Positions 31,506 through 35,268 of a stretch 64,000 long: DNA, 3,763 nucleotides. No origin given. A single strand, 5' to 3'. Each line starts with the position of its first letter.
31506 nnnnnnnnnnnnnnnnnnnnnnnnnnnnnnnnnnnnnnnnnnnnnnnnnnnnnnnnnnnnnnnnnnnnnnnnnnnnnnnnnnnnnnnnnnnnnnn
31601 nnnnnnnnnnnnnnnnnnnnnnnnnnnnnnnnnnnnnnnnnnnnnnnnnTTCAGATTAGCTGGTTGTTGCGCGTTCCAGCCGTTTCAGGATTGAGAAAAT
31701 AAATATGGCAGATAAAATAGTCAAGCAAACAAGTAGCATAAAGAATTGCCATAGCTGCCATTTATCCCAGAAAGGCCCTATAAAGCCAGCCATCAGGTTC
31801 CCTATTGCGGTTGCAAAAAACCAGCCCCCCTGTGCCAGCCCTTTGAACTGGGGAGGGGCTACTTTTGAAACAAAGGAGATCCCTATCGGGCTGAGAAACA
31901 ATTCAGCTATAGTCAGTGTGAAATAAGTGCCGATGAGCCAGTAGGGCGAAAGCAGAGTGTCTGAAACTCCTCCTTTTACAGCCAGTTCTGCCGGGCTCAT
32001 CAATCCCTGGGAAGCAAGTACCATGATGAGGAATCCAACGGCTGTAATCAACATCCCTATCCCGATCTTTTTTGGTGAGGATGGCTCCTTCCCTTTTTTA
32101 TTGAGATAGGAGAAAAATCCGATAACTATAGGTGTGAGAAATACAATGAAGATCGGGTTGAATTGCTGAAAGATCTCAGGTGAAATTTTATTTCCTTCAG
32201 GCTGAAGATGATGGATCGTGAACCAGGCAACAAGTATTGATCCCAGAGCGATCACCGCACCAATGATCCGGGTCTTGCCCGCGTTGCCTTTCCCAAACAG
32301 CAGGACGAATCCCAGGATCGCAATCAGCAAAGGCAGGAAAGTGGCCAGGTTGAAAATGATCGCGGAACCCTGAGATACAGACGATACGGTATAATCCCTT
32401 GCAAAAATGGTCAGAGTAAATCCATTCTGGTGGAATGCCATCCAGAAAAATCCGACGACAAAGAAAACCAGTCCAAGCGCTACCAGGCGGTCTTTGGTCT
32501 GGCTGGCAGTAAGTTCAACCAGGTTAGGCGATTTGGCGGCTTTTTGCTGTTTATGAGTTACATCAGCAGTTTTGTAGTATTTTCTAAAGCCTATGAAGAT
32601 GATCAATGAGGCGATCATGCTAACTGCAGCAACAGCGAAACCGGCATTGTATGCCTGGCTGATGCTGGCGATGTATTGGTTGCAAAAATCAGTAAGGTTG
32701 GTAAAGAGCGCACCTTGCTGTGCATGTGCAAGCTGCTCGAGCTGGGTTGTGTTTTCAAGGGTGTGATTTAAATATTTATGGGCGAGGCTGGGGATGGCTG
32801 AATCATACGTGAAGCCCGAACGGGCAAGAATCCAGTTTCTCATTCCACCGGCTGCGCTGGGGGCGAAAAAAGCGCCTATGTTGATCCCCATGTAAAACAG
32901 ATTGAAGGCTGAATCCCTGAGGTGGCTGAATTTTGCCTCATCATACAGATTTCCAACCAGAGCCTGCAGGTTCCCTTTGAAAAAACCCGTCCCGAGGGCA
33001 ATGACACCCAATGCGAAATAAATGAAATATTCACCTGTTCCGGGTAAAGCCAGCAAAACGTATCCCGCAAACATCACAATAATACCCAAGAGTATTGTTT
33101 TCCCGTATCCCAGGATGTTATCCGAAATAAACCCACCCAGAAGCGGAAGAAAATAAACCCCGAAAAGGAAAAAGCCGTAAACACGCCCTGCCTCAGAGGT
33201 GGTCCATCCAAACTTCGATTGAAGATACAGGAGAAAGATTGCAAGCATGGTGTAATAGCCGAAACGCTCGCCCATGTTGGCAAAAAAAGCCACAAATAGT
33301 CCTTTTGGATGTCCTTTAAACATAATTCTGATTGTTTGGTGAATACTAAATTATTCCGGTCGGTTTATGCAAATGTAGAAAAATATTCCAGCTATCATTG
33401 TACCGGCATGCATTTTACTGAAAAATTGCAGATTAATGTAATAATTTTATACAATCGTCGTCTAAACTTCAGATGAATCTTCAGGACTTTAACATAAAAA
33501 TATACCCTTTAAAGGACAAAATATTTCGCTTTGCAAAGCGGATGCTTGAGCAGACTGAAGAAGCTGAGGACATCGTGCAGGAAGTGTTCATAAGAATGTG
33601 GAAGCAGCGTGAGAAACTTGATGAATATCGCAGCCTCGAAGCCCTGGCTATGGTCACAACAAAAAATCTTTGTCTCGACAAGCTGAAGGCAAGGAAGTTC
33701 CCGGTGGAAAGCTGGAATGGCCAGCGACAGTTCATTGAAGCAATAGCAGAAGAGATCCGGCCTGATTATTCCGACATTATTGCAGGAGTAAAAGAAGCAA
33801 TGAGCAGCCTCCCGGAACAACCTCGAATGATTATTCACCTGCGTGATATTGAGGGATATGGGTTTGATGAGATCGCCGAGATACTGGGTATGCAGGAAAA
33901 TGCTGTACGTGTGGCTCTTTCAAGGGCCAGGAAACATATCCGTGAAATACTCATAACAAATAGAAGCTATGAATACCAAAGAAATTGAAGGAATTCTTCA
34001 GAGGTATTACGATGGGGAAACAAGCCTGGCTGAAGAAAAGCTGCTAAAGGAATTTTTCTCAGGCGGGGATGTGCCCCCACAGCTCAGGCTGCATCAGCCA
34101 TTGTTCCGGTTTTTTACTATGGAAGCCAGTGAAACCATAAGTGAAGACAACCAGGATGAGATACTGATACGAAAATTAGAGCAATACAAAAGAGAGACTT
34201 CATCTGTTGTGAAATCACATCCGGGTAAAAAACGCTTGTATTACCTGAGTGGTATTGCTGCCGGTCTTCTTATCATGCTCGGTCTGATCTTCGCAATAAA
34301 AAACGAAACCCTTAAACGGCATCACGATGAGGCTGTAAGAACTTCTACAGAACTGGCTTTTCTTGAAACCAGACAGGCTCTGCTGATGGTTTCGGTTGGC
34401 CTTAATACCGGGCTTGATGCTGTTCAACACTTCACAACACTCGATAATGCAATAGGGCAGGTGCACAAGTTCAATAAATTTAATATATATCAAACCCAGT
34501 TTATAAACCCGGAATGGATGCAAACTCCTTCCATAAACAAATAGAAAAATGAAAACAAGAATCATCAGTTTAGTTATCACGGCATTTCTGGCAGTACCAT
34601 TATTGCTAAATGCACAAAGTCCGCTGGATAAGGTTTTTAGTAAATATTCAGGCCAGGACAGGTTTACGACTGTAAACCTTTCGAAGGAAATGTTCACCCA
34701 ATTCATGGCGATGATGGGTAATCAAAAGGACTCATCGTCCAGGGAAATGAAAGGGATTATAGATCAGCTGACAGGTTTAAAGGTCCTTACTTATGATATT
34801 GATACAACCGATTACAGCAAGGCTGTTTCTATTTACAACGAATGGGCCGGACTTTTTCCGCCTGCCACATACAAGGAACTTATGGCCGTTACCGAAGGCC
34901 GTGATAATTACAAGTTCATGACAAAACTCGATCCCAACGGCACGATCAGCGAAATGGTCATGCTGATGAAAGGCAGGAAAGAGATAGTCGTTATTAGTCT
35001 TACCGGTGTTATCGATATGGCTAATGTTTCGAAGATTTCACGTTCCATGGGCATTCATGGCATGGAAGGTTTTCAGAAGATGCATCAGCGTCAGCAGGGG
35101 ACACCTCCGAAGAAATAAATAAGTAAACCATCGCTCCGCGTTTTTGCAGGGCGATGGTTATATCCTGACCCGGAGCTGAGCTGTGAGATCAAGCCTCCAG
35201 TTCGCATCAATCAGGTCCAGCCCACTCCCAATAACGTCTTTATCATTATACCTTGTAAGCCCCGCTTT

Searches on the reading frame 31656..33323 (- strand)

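Call 27: search_protein_families(library=pfam, proteins=[window:31656-33323:-], max_evalue=0.000001)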
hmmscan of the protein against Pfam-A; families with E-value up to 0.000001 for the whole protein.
window:31656-33323:- (555 aa): 2 families
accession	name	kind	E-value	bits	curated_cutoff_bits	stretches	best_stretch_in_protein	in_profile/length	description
PF00854.27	PTR2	-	3e-47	161.8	27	2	374-521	233-381/392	POT family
PF07690.21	MFS_1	-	1.3e-16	61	33.4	1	13-170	2-153/347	Major Facilitator Superfamily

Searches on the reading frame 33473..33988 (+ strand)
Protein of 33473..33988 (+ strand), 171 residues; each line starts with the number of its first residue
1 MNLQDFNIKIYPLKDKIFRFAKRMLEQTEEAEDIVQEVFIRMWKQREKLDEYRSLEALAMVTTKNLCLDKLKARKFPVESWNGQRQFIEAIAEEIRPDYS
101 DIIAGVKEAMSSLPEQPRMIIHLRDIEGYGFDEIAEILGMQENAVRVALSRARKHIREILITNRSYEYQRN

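Call 27: search_protein_families(library=pfam, proteins=[window:33473-33988:+], max_evalue=0.000001)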
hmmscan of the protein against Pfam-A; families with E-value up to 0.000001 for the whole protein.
window:33473-33988:+ (171 aa): 3 families
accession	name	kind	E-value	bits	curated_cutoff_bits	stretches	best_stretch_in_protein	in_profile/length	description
PF08281.18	Sigma70_r4_2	-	1.1e-15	57.5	25.7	1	107-156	5-54/54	Sigma-70, region 4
PF04542.20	Sigma70_r2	-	2.9e-14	53.1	24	1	14-75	6-69/71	Sigma-70 region 2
PF04545.22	Sigma70_r4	-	8.2e-10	38.5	24.1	1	109-158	1-50/50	Sigma-70, region 4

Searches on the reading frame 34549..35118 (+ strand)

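Call 27: search_protein_families(library=pfam, proteins=[window:34549-35118:+], max_evalue=0.000001)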
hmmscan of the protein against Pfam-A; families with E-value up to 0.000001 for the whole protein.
window:34549-35118:+ (189 aa): 1 family
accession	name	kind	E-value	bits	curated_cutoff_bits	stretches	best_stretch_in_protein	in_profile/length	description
PF14060.11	DUF4252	-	3.1e-22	79.5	23.9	1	33-163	1-125/125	Domain of unknown function (DUF4252)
